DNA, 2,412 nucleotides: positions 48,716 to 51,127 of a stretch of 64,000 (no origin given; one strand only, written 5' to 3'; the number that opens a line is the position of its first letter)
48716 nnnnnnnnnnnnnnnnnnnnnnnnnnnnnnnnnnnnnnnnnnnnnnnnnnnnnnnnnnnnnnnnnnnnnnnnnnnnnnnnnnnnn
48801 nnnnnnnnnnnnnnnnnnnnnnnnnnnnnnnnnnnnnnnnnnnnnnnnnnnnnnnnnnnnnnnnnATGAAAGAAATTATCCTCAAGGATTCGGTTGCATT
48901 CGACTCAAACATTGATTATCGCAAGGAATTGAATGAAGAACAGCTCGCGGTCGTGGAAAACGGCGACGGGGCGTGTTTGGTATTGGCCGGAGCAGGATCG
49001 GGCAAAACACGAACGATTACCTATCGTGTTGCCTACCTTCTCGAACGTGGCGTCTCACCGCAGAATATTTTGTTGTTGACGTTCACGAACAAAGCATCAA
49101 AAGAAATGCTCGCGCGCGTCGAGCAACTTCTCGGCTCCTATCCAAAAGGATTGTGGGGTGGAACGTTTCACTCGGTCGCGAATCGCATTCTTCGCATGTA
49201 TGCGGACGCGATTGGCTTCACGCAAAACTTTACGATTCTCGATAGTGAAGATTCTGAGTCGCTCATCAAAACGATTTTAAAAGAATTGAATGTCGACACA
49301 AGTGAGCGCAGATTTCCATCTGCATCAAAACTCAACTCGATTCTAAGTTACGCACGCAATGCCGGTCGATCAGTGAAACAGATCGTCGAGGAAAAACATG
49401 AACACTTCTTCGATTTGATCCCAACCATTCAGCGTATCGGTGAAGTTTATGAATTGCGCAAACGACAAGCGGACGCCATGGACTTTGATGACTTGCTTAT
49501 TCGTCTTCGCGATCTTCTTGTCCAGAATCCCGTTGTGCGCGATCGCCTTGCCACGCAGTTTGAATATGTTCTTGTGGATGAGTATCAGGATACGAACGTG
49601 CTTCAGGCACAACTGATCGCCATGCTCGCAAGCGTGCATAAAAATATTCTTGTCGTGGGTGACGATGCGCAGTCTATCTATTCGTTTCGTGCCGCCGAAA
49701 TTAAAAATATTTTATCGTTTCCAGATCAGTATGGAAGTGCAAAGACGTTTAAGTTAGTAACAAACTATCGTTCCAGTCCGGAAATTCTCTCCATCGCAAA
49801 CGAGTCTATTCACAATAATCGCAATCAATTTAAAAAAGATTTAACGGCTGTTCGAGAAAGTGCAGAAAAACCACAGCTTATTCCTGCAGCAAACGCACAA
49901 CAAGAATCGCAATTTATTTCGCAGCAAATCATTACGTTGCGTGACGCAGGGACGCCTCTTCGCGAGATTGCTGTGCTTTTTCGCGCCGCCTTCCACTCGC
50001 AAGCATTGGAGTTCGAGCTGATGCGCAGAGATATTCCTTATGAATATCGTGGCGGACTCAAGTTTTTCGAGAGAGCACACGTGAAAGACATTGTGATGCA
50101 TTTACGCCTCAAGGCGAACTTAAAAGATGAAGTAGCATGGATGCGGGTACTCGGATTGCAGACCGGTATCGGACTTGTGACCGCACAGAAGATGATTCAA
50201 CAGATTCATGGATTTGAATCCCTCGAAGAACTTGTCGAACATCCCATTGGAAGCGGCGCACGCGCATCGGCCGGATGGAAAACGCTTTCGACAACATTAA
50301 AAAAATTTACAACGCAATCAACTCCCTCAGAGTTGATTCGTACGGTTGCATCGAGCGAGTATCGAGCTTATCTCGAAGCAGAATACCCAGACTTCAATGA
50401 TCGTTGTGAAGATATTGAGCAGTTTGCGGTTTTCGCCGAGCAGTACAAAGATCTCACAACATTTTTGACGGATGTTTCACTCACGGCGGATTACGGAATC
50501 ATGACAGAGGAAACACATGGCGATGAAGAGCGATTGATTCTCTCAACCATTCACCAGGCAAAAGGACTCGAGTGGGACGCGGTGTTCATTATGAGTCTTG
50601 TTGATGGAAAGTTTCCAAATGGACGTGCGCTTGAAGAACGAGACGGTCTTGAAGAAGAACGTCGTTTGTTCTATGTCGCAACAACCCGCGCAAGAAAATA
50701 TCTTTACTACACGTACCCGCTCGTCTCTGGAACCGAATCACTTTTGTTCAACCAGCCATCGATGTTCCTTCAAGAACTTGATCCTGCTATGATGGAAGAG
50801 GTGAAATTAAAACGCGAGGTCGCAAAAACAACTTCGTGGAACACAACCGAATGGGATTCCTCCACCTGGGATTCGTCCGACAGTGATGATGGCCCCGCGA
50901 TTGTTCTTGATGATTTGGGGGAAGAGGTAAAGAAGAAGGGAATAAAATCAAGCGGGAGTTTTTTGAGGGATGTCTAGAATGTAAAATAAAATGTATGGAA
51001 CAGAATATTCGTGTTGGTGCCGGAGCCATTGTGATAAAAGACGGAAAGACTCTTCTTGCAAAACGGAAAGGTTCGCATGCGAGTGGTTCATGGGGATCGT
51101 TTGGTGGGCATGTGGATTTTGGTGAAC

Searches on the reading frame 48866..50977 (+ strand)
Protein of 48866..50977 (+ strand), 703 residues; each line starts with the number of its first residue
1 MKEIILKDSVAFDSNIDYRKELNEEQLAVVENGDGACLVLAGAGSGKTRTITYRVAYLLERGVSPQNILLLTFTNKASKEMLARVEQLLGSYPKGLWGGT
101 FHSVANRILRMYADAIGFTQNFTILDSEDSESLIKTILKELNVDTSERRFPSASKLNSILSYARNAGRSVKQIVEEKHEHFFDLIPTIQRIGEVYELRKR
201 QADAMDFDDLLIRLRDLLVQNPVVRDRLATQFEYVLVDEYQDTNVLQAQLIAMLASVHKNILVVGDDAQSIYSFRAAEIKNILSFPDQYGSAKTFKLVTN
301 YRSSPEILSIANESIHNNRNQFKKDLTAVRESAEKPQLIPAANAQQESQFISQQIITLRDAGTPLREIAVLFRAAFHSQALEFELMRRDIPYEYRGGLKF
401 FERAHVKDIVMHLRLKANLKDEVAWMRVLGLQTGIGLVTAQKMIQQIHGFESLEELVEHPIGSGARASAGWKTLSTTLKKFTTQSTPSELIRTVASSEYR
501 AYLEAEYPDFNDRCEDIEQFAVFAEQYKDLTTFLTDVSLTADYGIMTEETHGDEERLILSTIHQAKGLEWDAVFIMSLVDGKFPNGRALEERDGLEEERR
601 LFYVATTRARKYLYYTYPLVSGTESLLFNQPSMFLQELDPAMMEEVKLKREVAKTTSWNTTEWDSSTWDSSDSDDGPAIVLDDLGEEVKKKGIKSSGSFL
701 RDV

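Call 100: search_protein_families(library=pfam, proteins=[window:48866-50977:+], max_evalue=0.00001)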
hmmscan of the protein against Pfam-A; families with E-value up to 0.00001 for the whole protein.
window:48866-50977:+ (703 aa): 6 families
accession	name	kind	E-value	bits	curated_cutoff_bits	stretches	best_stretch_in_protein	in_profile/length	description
PF00580.27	UvrD-helicase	-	2.8e-79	267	23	1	22-289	1-270/271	UvrD/REP helicase N-terminal domain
PF13361.12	UvrD_C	-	6.3e-60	203.9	25.6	2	296-445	2-152/350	UvrD-like helicase C-terminal domain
PF13245.12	AAA_19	-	3.4e-22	79.5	25.1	1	34-275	11-134/134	AAA domain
PF13538.12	UvrD_C_2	-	4.3e-11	42.9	27.4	1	559-614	4-50/52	UvrD-like helicase C-terminal domain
PF01443.25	Viral_helicase1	-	1.5e-10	41.7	21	0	230-361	58-185/228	Viral superfamily 1 RNA helicase core domain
PF13604.12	AAA_30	-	1.7e-06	28.3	27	0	22-82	2-63/191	AAA domain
